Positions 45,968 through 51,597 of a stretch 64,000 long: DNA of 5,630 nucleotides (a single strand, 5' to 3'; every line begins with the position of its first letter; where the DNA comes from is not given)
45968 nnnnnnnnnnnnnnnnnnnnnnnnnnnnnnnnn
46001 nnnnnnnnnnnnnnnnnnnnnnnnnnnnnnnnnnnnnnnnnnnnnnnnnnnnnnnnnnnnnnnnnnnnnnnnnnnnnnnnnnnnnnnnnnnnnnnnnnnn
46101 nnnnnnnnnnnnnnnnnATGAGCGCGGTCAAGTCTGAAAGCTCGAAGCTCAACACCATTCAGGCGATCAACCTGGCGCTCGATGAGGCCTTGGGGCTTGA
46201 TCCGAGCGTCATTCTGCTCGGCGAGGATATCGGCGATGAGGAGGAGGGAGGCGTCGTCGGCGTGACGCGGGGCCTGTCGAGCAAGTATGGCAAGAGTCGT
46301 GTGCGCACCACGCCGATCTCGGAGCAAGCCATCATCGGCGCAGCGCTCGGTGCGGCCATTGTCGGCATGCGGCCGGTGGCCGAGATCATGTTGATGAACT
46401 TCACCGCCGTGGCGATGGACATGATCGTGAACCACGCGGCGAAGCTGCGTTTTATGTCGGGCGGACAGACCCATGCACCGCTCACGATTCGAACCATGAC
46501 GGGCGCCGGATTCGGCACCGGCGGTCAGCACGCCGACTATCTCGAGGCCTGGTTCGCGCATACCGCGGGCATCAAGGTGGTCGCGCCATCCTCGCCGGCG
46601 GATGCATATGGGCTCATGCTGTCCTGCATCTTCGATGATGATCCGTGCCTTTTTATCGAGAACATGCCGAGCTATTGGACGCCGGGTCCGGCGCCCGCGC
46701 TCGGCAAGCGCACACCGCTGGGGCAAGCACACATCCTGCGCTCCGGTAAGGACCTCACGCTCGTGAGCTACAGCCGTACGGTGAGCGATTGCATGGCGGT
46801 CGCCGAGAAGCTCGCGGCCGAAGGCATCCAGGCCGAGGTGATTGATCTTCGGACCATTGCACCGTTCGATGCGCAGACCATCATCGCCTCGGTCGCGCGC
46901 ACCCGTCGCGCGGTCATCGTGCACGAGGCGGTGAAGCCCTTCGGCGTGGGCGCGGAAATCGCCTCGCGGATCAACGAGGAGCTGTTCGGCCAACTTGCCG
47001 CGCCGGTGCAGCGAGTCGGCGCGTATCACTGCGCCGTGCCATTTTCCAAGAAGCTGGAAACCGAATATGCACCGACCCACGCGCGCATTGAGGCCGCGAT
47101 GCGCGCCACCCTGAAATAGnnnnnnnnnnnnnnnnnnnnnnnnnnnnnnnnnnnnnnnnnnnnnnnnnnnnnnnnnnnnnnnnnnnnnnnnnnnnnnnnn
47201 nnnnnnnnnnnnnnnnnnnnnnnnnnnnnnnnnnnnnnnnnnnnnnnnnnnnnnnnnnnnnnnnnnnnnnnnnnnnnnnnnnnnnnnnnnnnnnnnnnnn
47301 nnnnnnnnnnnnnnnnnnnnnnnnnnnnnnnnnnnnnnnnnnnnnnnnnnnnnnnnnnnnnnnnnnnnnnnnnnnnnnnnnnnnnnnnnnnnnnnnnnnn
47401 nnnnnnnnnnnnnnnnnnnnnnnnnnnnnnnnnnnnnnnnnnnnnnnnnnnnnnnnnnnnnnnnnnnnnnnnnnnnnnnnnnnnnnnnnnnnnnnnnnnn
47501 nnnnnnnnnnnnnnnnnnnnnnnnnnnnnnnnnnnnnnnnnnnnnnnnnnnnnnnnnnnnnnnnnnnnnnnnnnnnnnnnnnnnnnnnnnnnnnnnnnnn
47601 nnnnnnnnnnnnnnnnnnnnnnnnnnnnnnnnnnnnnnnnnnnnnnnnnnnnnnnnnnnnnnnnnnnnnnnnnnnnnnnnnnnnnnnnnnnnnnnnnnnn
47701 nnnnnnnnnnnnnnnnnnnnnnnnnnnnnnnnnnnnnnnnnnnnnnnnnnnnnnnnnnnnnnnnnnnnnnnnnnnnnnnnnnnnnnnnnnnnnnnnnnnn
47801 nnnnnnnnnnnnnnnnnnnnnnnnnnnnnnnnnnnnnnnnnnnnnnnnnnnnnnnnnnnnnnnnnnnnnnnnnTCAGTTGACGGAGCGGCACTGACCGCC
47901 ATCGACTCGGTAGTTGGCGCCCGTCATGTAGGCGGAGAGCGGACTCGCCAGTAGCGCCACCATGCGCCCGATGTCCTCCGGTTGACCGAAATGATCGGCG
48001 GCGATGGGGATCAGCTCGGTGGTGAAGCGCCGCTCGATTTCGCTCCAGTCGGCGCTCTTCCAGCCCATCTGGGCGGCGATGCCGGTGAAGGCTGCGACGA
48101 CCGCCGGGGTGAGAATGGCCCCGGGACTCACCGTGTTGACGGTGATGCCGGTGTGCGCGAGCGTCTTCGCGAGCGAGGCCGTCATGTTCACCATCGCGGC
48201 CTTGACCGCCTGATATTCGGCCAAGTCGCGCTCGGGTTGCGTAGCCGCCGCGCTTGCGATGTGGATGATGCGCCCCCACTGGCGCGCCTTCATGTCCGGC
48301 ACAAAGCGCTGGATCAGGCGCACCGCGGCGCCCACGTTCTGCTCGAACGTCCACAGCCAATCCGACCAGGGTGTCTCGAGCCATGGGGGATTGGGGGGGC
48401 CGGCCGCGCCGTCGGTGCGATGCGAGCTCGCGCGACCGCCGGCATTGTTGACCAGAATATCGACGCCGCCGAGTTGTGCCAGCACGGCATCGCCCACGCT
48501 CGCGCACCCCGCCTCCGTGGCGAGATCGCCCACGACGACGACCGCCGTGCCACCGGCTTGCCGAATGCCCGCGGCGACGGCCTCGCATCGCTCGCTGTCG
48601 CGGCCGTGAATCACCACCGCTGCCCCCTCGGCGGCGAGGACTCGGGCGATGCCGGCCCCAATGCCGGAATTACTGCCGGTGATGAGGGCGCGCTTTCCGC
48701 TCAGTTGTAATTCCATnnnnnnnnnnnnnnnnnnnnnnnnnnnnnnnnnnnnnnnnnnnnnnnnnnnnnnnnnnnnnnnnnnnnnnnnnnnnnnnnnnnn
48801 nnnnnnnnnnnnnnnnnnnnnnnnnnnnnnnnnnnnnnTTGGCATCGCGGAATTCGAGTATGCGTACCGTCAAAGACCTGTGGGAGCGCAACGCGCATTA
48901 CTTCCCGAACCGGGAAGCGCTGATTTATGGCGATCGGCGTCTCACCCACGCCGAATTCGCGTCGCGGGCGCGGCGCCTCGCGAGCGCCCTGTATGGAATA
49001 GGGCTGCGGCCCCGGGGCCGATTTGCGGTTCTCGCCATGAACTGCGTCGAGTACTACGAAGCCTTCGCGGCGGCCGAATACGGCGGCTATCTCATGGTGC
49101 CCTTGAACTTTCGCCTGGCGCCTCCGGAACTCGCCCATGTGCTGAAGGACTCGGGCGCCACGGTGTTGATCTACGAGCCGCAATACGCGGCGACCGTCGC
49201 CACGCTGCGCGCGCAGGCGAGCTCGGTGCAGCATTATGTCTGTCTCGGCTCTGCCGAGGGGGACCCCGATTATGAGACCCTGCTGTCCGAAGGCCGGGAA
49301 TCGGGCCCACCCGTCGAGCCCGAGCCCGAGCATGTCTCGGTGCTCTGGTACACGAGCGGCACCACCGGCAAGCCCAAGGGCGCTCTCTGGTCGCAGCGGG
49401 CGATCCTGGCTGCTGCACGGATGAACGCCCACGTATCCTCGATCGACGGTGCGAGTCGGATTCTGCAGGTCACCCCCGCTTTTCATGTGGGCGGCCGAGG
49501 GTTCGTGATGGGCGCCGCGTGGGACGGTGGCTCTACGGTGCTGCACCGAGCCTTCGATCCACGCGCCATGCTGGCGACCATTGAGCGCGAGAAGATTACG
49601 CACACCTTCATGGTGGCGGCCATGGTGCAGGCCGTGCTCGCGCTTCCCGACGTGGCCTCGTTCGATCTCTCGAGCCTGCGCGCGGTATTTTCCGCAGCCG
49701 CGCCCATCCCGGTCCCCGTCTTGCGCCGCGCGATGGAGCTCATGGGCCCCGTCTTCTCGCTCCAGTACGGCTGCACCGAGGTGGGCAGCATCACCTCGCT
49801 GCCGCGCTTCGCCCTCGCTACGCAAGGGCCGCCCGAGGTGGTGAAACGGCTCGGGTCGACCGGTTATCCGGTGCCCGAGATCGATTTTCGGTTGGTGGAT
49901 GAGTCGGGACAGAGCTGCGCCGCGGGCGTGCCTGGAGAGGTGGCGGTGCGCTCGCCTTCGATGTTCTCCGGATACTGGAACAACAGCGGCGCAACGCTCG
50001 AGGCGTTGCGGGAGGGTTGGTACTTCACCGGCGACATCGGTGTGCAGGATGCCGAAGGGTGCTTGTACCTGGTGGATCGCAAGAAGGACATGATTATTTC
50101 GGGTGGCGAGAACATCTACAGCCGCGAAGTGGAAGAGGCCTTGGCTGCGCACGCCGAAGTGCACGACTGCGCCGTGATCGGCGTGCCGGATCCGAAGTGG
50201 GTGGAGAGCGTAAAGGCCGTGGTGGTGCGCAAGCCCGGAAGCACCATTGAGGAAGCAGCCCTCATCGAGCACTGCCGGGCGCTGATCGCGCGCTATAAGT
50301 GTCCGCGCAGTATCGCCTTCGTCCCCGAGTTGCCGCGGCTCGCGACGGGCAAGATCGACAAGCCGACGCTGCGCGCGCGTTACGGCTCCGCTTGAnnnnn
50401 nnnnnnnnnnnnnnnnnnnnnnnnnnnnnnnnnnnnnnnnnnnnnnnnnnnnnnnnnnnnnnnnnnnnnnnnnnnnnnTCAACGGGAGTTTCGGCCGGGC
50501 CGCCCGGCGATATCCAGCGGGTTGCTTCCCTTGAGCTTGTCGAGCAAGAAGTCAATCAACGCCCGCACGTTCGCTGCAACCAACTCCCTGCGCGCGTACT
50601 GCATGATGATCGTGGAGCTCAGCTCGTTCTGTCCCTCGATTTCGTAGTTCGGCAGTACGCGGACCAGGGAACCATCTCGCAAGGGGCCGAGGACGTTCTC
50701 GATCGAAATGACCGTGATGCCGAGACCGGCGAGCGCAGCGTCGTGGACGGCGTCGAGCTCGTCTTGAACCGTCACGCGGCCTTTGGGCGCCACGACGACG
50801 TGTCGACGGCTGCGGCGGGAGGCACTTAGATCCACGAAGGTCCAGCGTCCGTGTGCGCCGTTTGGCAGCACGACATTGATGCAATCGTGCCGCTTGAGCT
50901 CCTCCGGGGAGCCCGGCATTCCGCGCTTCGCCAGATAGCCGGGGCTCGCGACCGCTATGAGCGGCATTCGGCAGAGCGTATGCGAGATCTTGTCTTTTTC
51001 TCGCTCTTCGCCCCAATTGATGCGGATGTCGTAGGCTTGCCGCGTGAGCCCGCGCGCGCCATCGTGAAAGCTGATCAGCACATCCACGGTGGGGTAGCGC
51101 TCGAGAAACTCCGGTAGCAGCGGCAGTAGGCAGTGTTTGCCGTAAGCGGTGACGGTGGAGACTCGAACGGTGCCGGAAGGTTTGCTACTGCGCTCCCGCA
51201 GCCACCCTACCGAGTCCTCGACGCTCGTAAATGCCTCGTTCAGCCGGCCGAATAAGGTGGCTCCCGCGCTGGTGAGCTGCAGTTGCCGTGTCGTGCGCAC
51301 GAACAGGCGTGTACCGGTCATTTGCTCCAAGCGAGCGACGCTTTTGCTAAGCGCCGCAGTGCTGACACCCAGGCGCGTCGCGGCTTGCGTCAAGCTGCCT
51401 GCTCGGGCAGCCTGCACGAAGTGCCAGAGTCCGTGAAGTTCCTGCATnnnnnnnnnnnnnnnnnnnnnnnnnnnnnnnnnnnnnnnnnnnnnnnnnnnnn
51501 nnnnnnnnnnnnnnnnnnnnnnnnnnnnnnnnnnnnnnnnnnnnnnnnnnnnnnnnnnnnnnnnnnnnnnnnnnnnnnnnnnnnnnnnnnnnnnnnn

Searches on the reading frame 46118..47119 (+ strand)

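Call 51: search_protein_families(library=pfam, proteins=[window:46118-47119:+], max_evalue=0.000001)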
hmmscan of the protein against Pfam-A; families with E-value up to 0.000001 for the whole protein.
window:46118-47119:+ (333 aa): 2 families
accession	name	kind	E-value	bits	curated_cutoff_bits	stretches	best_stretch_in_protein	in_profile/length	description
PF02780.25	Transketolase_C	-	2.9e-41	140.7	25.9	1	202-324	1-124/124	Transketolase, C-terminal domain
PF02779.29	Transket_pyr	-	2.2e-31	109.3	27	1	10-182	2-168/174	Transketolase, pyrimidine binding domain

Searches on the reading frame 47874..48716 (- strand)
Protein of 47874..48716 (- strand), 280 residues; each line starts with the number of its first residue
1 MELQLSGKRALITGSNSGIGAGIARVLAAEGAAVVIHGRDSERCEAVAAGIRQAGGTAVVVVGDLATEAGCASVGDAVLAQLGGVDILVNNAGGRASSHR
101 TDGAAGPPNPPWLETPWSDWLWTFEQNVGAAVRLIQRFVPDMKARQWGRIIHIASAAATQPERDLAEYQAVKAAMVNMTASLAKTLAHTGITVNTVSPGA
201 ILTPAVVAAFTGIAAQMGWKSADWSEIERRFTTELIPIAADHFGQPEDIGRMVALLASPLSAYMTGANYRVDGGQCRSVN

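Call 51: search_protein_families(library=pfam, proteins=[window:47874-48716:-], max_evalue=0.000001)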
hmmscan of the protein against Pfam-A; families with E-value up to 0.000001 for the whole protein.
window:47874-48716:- (280 aa): 2 families
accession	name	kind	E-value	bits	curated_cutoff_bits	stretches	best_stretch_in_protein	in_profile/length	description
PF00106.31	adh_short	-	1.2e-44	152.6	26.6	1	8-206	1-187/195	short chain dehydrogenase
PF13561.12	adh_short_C2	-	2e-44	152.4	27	1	16-274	5-234/236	Enoyl-(Acyl carrier protein) reductase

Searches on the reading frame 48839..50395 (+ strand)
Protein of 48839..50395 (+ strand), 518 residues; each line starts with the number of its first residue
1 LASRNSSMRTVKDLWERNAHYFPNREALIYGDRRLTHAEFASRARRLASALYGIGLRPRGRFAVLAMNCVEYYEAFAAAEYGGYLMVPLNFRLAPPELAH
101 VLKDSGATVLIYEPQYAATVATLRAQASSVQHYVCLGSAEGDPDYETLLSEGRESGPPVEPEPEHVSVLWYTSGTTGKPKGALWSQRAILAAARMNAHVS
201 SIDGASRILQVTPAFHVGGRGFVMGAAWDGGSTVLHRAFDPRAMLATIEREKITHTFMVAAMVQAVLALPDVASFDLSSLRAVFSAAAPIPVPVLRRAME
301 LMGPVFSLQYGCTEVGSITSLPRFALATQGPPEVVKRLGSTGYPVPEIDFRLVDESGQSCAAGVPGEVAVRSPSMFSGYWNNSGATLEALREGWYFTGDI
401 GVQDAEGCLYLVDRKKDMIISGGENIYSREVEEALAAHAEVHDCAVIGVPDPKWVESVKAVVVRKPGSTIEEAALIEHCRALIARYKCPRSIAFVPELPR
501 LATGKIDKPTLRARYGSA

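Call 51: search_protein_families(library=pfam, proteins=[window:48839-50395:+], max_evalue=0.000001)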
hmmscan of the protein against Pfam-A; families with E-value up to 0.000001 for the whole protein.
window:48839-50395:+ (518 aa): 2 families
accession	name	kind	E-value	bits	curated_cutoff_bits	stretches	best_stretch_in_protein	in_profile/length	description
PF00501.34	AMP-binding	-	4.8e-80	269.6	29.9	1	16-380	2-384/384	AMP-binding enzyme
PF13193.12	AMP-binding_C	-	6.1e-21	75.6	24.5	1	430-505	1-76/76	AMP-binding enzyme C-terminal domain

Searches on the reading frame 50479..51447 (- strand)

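Call 51: search_protein_families(library=pfam, proteins=[window:50479-51447:-], max_evalue=0.000001)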
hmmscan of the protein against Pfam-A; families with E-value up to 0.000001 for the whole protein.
window:50479-51447:- (322 aa): 2 families
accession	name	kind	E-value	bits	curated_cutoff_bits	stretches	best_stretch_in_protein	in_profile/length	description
PF03466.25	LysR_substrate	-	4.6e-28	98.5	28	1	89-305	3-208/209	LysR substrate binding domain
PF00126.33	HTH_1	-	6.9e-18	64.8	26.6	1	9-62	6-59/60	Bacterial regulatory helix-turn-helix protein, lysR family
